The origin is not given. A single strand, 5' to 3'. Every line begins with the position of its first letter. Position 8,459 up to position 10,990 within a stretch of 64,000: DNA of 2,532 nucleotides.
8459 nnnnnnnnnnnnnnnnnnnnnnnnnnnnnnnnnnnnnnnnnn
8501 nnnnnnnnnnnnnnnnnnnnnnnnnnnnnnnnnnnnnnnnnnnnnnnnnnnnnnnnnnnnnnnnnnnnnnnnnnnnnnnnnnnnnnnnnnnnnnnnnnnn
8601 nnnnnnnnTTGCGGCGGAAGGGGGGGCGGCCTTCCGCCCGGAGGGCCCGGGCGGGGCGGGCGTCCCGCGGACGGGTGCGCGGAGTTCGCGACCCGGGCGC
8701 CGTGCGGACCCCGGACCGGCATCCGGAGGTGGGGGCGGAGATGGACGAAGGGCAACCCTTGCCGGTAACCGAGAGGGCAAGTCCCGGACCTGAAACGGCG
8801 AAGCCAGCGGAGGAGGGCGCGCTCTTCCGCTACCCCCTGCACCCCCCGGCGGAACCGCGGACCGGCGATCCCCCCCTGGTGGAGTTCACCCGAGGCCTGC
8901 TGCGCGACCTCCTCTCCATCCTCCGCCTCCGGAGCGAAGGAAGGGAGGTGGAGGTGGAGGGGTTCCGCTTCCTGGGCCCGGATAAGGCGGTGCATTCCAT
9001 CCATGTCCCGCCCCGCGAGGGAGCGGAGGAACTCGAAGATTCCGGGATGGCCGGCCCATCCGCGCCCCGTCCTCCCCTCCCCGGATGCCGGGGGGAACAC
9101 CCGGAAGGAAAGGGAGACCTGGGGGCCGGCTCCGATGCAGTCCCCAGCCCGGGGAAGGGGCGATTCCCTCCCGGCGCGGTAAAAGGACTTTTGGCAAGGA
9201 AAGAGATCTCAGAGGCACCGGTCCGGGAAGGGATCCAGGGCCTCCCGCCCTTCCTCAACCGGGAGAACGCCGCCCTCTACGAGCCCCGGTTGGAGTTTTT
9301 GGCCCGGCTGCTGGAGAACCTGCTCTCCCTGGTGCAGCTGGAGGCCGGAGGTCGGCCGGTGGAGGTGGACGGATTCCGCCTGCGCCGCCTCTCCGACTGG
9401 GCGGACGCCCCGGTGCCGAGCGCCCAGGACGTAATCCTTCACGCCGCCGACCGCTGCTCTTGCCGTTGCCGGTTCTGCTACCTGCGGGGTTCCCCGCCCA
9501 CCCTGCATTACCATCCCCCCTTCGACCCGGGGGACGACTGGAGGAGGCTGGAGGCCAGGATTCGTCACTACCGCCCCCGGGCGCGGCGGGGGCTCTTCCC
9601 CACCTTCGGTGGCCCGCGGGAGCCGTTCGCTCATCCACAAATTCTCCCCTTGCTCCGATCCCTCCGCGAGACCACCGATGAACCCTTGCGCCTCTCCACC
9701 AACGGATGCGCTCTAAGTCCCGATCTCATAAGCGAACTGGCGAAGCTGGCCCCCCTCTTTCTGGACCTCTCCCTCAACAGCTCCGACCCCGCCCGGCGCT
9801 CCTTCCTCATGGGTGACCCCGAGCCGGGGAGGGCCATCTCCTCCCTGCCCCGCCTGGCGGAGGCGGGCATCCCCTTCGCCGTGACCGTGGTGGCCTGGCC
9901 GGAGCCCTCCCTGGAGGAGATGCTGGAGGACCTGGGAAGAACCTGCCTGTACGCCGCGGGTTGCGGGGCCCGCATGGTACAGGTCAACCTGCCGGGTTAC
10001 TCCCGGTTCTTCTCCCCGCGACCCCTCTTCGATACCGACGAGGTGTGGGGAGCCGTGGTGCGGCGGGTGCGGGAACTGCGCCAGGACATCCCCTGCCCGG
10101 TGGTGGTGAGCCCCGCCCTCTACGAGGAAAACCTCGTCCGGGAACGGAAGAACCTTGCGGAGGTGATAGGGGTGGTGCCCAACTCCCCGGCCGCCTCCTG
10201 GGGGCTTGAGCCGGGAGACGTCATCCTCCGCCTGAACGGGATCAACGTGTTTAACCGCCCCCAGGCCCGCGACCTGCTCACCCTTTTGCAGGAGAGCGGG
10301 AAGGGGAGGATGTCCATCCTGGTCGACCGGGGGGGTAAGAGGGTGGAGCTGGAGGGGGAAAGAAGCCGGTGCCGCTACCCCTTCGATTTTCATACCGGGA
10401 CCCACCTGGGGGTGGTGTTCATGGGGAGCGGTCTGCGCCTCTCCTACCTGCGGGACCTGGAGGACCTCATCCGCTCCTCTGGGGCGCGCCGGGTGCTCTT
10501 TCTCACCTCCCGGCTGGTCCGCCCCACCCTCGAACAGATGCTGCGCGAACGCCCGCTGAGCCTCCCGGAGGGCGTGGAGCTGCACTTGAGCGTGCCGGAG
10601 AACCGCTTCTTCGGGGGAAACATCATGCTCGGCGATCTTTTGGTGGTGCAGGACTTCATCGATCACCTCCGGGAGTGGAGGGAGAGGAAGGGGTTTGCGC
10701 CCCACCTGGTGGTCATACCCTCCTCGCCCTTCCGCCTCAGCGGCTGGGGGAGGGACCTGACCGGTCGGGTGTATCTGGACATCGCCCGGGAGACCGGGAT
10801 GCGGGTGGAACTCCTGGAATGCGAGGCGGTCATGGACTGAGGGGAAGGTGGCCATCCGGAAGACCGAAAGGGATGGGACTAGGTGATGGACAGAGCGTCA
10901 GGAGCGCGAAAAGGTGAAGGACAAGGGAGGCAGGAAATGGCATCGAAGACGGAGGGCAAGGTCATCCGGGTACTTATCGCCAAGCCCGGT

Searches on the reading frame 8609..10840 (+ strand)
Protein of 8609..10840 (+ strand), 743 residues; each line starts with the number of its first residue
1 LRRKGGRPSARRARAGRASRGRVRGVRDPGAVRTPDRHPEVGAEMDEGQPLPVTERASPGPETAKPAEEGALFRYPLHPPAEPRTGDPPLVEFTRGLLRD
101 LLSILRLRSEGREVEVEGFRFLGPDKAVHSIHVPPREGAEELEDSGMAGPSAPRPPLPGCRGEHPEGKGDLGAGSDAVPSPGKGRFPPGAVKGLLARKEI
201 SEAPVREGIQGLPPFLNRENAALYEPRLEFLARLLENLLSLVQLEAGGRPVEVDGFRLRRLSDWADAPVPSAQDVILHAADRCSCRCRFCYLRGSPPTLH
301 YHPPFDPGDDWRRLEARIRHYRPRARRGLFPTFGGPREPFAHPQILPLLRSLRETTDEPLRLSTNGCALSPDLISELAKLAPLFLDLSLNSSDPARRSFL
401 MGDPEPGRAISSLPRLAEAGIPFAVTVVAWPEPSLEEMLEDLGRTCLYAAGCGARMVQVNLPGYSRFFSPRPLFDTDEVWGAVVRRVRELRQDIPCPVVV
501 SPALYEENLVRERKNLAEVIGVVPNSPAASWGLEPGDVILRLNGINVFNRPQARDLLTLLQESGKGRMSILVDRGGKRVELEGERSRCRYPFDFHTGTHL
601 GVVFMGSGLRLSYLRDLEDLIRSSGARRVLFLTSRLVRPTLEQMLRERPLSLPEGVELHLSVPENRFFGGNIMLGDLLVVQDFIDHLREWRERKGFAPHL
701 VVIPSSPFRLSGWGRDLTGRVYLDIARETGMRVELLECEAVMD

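Call 73: search_protein_families(library=pfam, proteins=[window:8609-10840:+], max_evalue=0.00001)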
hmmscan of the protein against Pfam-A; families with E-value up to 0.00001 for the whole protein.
window:8609-10840:+ (743 aa): 4 families
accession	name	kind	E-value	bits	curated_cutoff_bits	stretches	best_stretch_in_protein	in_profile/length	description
PF04055.27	Radical_SAM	-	1.4e-11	45.2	29.5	1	281-441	5-162/166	Radical SAM superfamily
PF17820.7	PDZ_6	-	2.5e-09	37.2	27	1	519-574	2-54/54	PDZ domain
PF19238.5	Radical_SAM_2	-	2.8e-06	27.5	26.7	0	379-439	76-134/151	Radical SAM-like domain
PF13180.12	PDZ_2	-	4.2e-06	27.4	27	0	511-582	8-77/80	PDZ domain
